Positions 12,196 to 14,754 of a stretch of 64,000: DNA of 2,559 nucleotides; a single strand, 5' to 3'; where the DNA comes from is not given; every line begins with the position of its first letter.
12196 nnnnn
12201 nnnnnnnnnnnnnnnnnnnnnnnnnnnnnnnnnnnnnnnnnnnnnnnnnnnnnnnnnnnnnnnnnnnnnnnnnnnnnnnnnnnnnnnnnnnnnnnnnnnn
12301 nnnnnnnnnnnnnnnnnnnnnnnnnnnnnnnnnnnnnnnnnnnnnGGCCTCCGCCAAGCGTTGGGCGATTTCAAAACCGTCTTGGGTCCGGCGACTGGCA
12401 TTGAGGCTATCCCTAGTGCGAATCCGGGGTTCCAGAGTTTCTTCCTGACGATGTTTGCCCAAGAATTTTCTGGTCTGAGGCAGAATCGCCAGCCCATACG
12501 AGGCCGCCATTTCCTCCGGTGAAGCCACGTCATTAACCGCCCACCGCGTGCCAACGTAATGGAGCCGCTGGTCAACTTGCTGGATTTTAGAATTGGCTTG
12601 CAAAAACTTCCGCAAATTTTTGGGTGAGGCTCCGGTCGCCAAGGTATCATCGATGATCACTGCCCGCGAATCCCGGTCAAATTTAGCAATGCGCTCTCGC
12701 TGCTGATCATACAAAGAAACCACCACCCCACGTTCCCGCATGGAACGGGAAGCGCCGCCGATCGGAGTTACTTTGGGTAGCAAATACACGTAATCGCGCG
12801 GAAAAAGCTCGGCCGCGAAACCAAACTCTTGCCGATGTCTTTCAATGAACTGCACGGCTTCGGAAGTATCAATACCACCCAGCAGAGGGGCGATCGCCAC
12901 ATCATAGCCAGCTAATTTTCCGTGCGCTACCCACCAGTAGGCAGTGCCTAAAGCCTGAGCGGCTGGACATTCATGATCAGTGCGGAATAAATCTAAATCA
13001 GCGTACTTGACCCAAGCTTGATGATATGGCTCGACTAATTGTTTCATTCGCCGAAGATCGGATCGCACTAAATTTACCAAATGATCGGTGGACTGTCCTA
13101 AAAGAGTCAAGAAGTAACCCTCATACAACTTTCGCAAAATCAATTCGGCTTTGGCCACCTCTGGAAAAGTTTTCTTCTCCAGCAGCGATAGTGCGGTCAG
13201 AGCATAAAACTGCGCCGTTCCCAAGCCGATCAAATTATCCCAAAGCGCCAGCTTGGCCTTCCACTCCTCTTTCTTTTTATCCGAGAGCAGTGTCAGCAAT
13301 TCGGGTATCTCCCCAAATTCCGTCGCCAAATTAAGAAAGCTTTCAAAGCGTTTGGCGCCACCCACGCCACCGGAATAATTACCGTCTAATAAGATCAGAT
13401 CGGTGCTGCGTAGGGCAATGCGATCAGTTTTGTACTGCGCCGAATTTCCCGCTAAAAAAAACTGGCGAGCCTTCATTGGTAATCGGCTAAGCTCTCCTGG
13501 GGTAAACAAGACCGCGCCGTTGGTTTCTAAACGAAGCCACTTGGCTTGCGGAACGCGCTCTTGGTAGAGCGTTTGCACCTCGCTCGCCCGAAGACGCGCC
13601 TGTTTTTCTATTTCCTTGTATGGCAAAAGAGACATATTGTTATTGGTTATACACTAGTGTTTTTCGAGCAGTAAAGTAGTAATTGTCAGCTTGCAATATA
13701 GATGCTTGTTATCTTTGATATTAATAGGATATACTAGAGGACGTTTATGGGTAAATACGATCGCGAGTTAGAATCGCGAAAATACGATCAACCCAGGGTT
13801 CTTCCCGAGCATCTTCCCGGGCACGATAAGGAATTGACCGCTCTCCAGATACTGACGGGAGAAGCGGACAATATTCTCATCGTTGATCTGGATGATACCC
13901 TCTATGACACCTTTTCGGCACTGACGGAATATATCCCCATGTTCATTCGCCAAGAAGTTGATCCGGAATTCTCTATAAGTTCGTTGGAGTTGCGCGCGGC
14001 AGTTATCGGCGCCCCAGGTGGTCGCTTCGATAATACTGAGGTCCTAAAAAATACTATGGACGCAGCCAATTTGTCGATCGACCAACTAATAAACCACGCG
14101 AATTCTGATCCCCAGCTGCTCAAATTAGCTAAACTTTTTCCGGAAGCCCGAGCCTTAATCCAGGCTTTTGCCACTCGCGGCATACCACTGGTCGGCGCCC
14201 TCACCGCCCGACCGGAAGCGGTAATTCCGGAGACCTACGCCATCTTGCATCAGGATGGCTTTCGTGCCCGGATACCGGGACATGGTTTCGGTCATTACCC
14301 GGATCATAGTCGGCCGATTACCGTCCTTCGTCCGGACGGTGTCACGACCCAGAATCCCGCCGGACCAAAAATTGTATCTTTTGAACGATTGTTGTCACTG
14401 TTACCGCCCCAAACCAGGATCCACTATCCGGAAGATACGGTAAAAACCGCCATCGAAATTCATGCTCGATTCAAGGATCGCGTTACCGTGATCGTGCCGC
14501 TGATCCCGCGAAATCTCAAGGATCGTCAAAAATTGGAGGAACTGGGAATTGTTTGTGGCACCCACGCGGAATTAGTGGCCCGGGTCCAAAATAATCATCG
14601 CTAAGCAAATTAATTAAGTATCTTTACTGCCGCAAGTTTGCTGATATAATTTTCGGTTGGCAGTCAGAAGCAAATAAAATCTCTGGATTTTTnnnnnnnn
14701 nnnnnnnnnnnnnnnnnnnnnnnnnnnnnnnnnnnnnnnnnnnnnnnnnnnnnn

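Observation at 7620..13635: Salvage operon ending in an 841-aa two-module ATP-grasp ligase and starting with a PRT-HAD fusion of unknown N-domain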

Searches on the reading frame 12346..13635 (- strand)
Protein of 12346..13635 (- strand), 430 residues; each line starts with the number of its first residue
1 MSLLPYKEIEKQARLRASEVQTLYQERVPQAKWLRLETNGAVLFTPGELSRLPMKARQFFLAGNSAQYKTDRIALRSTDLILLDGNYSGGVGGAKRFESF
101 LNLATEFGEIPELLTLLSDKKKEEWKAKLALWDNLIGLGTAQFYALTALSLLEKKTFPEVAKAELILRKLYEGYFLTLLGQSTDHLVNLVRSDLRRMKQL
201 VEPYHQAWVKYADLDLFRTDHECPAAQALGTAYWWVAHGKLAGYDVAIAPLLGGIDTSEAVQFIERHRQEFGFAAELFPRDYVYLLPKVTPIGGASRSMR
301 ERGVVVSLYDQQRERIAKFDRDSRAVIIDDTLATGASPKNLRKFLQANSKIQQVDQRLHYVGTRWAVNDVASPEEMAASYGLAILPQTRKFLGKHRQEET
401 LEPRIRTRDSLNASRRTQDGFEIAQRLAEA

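Call 37: search_protein_representatives(protein=window:12346-13635:-)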
Query: 430 residues. Proteins with E-value up to 0.001 (for the whole library): 15; up to 1e-10: 7; up to 1e-30: 6. The best 15 are listed.
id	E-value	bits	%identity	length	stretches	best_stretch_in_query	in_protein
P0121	2.0e-283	955.6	100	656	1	1-430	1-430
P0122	1.9e-102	359.6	44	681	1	3-428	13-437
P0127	3.8e-102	358.6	42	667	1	4-429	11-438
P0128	5.5e-101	354.7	43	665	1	2-427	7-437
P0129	5.1e-57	209.9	47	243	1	2-232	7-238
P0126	5.8e-50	186.7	39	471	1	139-423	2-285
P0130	7.2e-23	97.5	48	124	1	2-112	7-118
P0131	5.1e-10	55.2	29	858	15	25-79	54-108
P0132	7.1e-10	54.7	28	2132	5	251-336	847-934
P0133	8.2e-10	54.5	48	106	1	3-69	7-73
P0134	4.1e-09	52.2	25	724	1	73-403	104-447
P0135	2.5e-08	49.6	25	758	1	72-391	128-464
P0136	2.9e-08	49.4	23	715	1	66-397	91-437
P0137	1.4e-07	47.1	27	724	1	71-391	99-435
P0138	8.8e-04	34.6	28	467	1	236-391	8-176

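Call 38: search_protein_families(library=pfam, proteins=[P0134, P0135, P0136, P0137, P0138, P0132, P0127, P0131], max_evalue=0.01)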
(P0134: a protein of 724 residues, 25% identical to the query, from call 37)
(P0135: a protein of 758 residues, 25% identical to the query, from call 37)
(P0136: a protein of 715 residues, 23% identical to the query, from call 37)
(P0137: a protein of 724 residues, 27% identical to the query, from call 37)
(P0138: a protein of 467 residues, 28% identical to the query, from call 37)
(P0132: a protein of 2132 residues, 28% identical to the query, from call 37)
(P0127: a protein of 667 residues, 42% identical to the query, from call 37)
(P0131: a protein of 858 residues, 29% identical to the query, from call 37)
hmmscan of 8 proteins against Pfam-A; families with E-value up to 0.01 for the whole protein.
P0134 (724 aa): 2 families
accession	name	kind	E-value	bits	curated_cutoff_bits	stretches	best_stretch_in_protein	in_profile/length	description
PF13419.12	HAD_2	-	2e-13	51.3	23.8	1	558-689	45-172/178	Haloacid dehalogenase-like hydrolase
PF00702.32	Hydrolase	-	2.3e-11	44.9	26.4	1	485-683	2-185/191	haloacid dehalogenase-like hydrolase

P0135 (758 aa): 2 families
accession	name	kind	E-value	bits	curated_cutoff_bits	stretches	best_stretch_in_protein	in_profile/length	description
PF00702.32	Hydrolase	-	1.3e-13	52.2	26.4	1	512-720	2-190/191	haloacid dehalogenase-like hydrolase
PF13419.12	HAD_2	-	9.5e-10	39.3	23.8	1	603-720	61-171/178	Haloacid dehalogenase-like hydrolase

P0136 (715 aa): 2 families
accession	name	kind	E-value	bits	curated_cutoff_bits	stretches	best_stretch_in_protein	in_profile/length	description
PF00702.32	Hydrolase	-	8.7e-13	49.5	26.4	1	480-675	1-183/191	haloacid dehalogenase-like hydrolase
PF13419.12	HAD_2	-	1.9e-08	35.1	23.8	1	585-683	77-172/178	Haloacid dehalogenase-like hydrolase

P0137 (724 aa): 2 families
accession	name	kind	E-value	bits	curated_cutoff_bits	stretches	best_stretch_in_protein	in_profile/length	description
PF00702.32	Hydrolase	-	2.3e-09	38.4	26.4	1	541-688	52-187/191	haloacid dehalogenase-like hydrolase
PF13419.12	HAD_2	-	2.4e-06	28.2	23.8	1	592-689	76-169/178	Haloacid dehalogenase-like hydrolase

P0138 (467 aa): 2 families
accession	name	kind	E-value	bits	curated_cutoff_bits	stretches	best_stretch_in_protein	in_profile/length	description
PF00702.32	Hydrolase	-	2.2e-10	41.7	26.4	1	224-432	2-190/191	haloacid dehalogenase-like hydrolase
PF13419.12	HAD_2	-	2.4e-07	31.5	23.8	1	292-433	60-172/178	Haloacid dehalogenase-like hydrolase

P0132 (2132 aa): 11 families
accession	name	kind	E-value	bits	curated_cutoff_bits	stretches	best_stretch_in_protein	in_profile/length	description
PF13185.12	GAF_2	-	7.1e-171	561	28.6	10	1361-1500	2-134/136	GAF domain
PF01590.32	GAF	-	2.6e-138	455.6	22.4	9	1362-1500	1-132/133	GAF domain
PF13492.12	GAF_3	-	9.5e-91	301.4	27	9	342-483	1-129/129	GAF domain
PF02518.31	HATPase_c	-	6.6e-28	97.8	26.4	1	1979-2087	2-109/111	Histidine kinase-, DNA gyrase B-, and HSP90-like ATPase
PF00512.31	HisKA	-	1.4e-21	76.7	26.9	1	1864-1931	2-66/66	His Kinase A (phospho-acceptor) domain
PF08447.18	PAS_3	-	3.5e-14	53.3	25.6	1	235-303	4-74/89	PAS fold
PF08448.16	PAS_4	-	2.5e-09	37.8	23.1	1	217-321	2-109/110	PAS fold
PF02492.25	cobW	-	1e-07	32.1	20.7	0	995-1052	69-126/180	CobW/HypB/UreG, nucleotide-binding domain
PF00989.32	PAS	-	2.3e-07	31.3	22.6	1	229-303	20-95/113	PAS fold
PF13426.13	PAS_9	-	9.5e-06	26.3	27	1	230-319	11-103/103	PAS domain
PF16062.10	MavL-like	-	0.0015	17.9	27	0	627-675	238-287/448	ADP-ribosylhydrolase MavL-like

P0127 (667 aa): 3 families
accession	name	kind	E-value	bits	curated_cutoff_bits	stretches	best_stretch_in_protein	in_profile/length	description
PF00702.32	Hydrolase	-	6.4e-11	43.4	26.4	1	447-653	3-189/191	haloacid dehalogenase-like hydrolase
PF13419.12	HAD_2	-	7e-05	23.4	23.8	1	519-654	43-171/178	Haloacid dehalogenase-like hydrolase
PF13242.12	Hydrolase_like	-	0.00055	20.2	22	1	618-656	4-43/75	HAD-hyrolase-like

P0131 (858 aa): 5 families
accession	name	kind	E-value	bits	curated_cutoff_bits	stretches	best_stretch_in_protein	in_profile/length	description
PF00503.26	G-alpha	-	8.6e-19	68.3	48.8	0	822-855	180-212/333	G-protein alpha subunit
PF24178.1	Subterisin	-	2.1e-17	63.3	27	0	98-106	8-16/42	Lasso peptide subterisin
PF25512.1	zf-CCCH_AtC3H23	-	6.7e-12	45.4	27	0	82-90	6-14/34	AtC3H23-like, CCCH zinc finger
PF13426.13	PAS_9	-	2.3e-05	25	27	0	220-253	51-84/103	PAS domain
PF10679.14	DUF2491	-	4.6e-05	23.1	25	0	173-222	16-65/210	Protein of unknown function (DUF2491)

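Call 42: find_encoding_contigs(protein=P0134, flank=8000, max_places=3)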
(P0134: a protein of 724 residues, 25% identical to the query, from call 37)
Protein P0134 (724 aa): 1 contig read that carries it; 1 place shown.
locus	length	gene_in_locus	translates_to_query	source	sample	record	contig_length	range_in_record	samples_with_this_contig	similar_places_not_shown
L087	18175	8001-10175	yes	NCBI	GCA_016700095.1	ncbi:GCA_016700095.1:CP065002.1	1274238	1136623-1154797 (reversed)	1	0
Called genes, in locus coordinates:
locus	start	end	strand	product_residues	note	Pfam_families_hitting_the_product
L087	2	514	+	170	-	-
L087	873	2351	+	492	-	PF25919:BSH_CusB (faint), PF25917:BSH_RND (faint), PF25973:BSH_CzcB (weak), PF25990:Beta-barrel_YknX, PF25975:CzcB_C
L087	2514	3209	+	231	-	PF02463:SMC_N (weak), PF00005:ABC_tran, PF13304:AAA_21 (faint)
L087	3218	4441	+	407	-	PF12704:MacB_PCD, PF02687:FtsX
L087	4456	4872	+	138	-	PF18914:DUF5666 (weak)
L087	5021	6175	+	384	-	PF00390:malic, PF03949:Malic_M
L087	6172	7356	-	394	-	PF04851:ResIII, PF00270:DEAD, PF16203:ERCC3_RAD25_C (weak), PF00271:Helicase_C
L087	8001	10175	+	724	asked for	PF00702:Hydrolase, PF13419:HAD_2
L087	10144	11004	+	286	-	PF01156:IU_nuc_hydro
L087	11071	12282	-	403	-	PF09903:DUF2130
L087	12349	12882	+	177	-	-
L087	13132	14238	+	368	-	PF00438:S-AdoMet_synt_N, PF02772:S-AdoMet_synt_M, PF02773:S-AdoMet_synt_C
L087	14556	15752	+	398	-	PF00368:HMG-CoA_red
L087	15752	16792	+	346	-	PF01154:HMG_CoA_synt_N (weak), PF08541:ACP_syn_III_C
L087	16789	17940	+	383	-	PF00108:Thiolase_N, PF00109:ketoacyl-synt, PF08545:ACP_syn_III (weak), PF22691:Thiolase_C_1, PF02803:Thiolase_C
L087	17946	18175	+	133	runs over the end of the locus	PF12172:zf-ChsH2 (weak), PF01796:OB_ChsH2_C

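Call 43: find_encoding_contigs(protein=P0135, flank=6000, max_places=2)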
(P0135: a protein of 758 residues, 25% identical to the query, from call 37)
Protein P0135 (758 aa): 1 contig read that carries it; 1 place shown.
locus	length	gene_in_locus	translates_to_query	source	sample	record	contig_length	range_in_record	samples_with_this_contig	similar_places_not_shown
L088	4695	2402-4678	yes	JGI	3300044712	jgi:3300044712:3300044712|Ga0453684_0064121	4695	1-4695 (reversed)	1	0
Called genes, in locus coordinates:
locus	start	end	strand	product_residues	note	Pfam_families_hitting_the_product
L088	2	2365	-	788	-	?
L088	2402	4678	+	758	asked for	PF00702:Hydrolase, PF13419:HAD_2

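Call 44: find_encoding_contigs(protein=P0136, flank=6000, max_places=2)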
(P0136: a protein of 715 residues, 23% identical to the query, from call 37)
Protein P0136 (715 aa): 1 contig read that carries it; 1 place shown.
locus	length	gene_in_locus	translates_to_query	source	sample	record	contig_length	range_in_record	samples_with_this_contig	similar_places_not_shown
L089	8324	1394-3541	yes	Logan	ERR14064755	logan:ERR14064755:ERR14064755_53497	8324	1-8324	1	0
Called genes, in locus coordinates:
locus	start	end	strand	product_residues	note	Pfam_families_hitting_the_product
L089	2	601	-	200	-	?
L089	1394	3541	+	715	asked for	PF00702:Hydrolase, PF13419:HAD_2 (weak)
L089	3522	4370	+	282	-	PF01156:IU_nuc_hydro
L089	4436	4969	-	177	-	PF04307:YdjM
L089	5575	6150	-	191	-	-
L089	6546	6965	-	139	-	PF00293:NUDIX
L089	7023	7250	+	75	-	PF01522:Polysacc_deac_1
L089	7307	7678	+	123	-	-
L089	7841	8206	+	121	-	PF00903:Glyoxalase, PF12681:Glyoxalase_2 (weak), PF18029:Glyoxalase_6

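Call 45: find_encoding_contigs(protein=P0137, flank=6000, max_places=2)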
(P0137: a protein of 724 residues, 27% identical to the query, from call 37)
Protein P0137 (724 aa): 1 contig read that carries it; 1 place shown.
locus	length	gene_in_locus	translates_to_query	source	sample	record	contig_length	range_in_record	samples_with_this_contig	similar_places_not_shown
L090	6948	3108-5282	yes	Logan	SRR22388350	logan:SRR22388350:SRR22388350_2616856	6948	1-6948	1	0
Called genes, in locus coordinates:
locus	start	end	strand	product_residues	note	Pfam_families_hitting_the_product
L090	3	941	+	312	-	?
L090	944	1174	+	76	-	-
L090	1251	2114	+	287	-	PF08538:DUF1749, PF12146:Hydrolase_4 (weak), PF00561:Abhydrolase_1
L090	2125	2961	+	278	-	PF01149:Fapy_DNA_glyco, PF06831:H2TH, PF06827:zf-FPG_IleRS (weak)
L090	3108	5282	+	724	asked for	PF13419:HAD_2 (faint), PF00702:Hydrolase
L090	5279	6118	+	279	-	PF01156:IU_nuc_hydro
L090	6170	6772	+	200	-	PF01712:dNK, PF02223:Thymidylate_kin (faint)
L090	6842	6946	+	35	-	?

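Call 58: find_encoding_contigs(protein=P0128, flank=5000, max_places=2)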
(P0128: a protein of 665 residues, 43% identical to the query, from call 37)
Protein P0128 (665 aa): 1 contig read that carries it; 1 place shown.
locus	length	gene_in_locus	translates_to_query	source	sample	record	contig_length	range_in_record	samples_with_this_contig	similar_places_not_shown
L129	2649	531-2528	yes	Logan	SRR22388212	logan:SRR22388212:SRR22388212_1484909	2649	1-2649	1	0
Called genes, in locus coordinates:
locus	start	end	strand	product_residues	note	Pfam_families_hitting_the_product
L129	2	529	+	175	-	?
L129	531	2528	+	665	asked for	PF00702:Hydrolase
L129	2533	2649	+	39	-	?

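Call 67: predict_structure(alignment_id=A4)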
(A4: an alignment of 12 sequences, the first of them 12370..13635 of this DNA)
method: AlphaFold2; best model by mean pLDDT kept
length: 422 residues; sequences in the alignment: 12
mean_pLDDT: 80.9   pTM: 0.85
mean pLDDT of the five models: 80.9, 79.9, 79.2, 77.6, 76.6
residues with pLDDT >= 90: 189; 70-90: 143; 50-70: 40; < 50: 50
segments of 3 or more residues with pLDDT < 50: 295-303, 363-367, 388-422
pLDDT, mean of each block of 10 residues (from residue 1): 75 88 89 72 87 94 75 81 64 78 92 94 94 94 95 93 96 95 90 93 91 84 79 94 93 88 95 92 91 50 73 90 88 68 89 87 54 81 60 39 40 43 39
secondary structure, 60 per line:
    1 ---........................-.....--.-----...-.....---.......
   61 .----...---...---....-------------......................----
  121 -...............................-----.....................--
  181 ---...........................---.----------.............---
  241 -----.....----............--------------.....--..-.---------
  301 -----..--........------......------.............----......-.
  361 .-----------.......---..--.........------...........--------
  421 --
elements in order: H4-27 H29-33 E42-44 H46-50 H54-61 E66-68 E72-74 H78-81 H95-116 H122-152 H158-178 H184-210 H225-237 E246-250 H255-266 E281-285 H310-317 E324-329 H336-348 E353-358 H373-379 H387-395 H402-412

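Call 69: fold_search(model_id=the predicted structure, library=pdb)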
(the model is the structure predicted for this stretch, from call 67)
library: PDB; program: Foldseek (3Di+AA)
matches with E <= 10: 600; with E <= 0.001: 1
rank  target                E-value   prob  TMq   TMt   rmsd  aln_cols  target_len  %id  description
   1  4rad_E                8.3e-04  1.00  0.23  0.44   4.6       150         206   12  Aza-acyclic nucleoside phosphonates containing a second phosphonate group as inhibitors of the human, Plasmodium falci (released 2015-01-07)
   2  1ufr_A                2.4e-03  1.00  0.21  0.46   7.2       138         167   14  Crystal Structure of TT1027 from Thermus thermophilus HB8 (released 2003-12-08)
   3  1z7g_D                2.4e-03  1.00  0.22  0.41   5.4       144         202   14  Free human HGPRT (released 2005-08-02)
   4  1ufr_C                2.5e-03  1.00  0.21  0.46   7.2       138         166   14  Crystal Structure of TT1027 from Thermus thermophilus HB8 (released 2003-12-08)
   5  4trb_A                2.5e-03  1.00  0.25  0.45   8.8       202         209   16  Sulfolobus solfataricus adenine phosphoribosyltransferase (released 2014-07-30)
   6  4rad_B                3.9e-03  1.00  0.22  0.41   6.3       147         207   12  Aza-acyclic nucleoside phosphonates containing a second phosphonate group as inhibitors of the human, Plasmodium falci (released 2015-01-07)
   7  1dbr_C                5.3e-03  1.00  0.24  0.43   5.7       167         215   14  HYPOXANTHINE GUANINE XANTHINE (released 1997-12-03)
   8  4p82                  5.5e-03  1.00  0.20  0.42   5.7       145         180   12  Structure of PyrR protein from Bacillus subtilis (released 2014-12-17)
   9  1a4x_B                6.1e-03  1.00  0.20  0.43   5.9       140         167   12  PYRR, THE BACILLUS SUBTILIS PYRIMIDINE BIOSYNTHETIC OPERON REPRESSOR, HEXAMERIC FORM (released 1998-08-05)
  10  5esw_B                6.1e-03  1.00  0.20  0.41   4.3       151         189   11  Crystal structure of Apo hypoxanthine-guanine phosphoribosyltransferase from Legionella pneumophila (released 2016-03-30)
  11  2jbh_A                6.4e-03  1.00  0.26  0.48   4.1       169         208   12  Human phosphoribosyl transferase domain containing 1 (released 2006-12-20)
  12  1z7g_B                6.7e-03  1.00  0.21  0.41   4.4       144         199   12  Free human HGPRT (released 2005-08-02)
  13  5bqo_B                6.7e-03  1.00  0.23  0.49   7.6       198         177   15  Hypoxanthine-guanine-xanthine phosphoribosyltransferase (HGXPRT) from Sulfolobus solfataricus with sulfate bound in th (released 2015-06-10)
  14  4ijq_A                7.1e-03  1.00  0.22  0.42   5.7       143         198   12  Human hypoxanthine-guanine phosphoribosyltransferase in complex with [(2-((Guanine-9H-yl)methyl)propane-1,3-diyl)bis(o (released 2013-03-27)
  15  4rad_A                7.1e-03  1.00  0.21  0.41   6.9       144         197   12  Aza-acyclic nucleoside phosphonates containing a second phosphonate group as inhibitors of the human, Plasmodium falci (released 2015-01-07)
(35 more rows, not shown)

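Call 74: fold_search(model_id=the predicted structure, library=viral)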
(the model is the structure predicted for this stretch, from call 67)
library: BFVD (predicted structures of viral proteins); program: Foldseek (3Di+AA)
matches with E <= 10: 354; with E <= 0.001: 0
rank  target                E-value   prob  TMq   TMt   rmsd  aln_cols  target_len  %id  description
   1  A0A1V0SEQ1            2.0e-03  1.00  0.23  0.37   4.9       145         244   12  Phosphoribosyl transferase domain protein [Hokovirus HKV1]
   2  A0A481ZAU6            2.8e-02  1.00  0.21  0.44   5.1       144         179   12  Phosphoribosyl transferase domain protein [Pithovirus LCPAC304]
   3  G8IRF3                5.0e-02  0.94  0.19  0.31  14.5       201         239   13  Phosphoribosyl transferase [Mycobacterium phage Saintus]
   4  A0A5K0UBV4            9.0e-02  0.99  0.22  0.16   7.2       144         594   17  Phosphoribosyltransferase domain-containing protein [Yasminevirus sp. GU-2018]
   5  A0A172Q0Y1            1.0e-01  0.84  0.19  0.21  10.0       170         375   11  Adenine/guanine phosphoribosyltransferase [Acinetobacter phage vB_AbaM_ME3]
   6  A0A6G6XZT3            1.9e-01  0.41  0.18  0.18  13.8       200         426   10  (no name in the UniProt tables at hand)
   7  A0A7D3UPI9            2.0e-01  0.87  0.17  0.17   7.1       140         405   19  Uridine 5'-monophosphate synthase [Fadolivirus FV1/VV64]
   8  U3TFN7                3.1e-01  0.10  0.10  0.06  25.1       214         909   13  Internal virion protein [Ralstonia phage RSB3]
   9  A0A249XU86            3.4e-01  0.75  0.19  0.31   8.9       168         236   14  Phosphoribosyl transferase [Mycobacterium phage Kimona]
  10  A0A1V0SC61            3.9e-01  0.11  0.10  0.16  15.0       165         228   11  EF-hand domain-containing protein [Catovirus CTV1]
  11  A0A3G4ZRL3            5.0e-01  0.06  0.16  0.11  26.1       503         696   11  tRNA(Ile)-lysidine synthetase [Dasosvirus sp.]
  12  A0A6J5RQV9            5.2e-01  0.87  0.18  0.39   7.3       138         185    9  Phosphoribosyltransferase domain [uncultured Caudovirales phage]
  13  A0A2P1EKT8            5.8e-01  0.35  0.17  0.27   8.1       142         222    9  Uncharacterized protein [Moumouvirus australiensis]
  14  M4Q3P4                5.8e-01  0.30  0.19  0.17   8.3       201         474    8  (no name in the UniProt tables at hand)
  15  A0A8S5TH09            5.8e-01  0.05  0.12  0.07  41.8       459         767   10  Uncharacterized protein [Myoviridae sp. ctIty1]
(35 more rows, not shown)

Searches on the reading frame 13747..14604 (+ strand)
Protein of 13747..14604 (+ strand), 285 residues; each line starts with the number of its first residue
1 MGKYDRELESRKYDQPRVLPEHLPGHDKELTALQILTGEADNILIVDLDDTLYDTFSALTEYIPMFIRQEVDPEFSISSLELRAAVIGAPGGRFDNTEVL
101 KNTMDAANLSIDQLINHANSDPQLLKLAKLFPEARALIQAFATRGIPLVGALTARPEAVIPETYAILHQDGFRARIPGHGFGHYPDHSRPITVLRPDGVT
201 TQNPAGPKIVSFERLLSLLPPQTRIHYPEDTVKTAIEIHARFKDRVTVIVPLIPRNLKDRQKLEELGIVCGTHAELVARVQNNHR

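Call 3: search_protein_families(library=pfam, proteins=[window:13747-14604:+], max_evalue=0.01)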
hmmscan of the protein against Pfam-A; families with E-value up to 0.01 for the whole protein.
window:13747-14604:+ (285 aa): 1 family
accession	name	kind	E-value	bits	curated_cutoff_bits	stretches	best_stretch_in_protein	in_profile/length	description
PF00702.32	Hydrolase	-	7.4e-05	23.7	26.4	1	44-158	4-126/191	haloacid dehalogenase-like hydrolase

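Call 4: search_protein_families(library=ncbifam, proteins=[window:13747-14604:+], max_evalue=0.01)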
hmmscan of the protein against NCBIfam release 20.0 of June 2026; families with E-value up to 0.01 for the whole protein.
window:13747-14604:+ (285 aa): 0 families

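Call 30: search_protein_families(library=padloc, proteins=[window:13747-14604:+], max_evalue=0.01)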
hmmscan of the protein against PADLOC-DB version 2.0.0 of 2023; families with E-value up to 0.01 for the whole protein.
window:13747-14604:+ (285 aa): 0 families
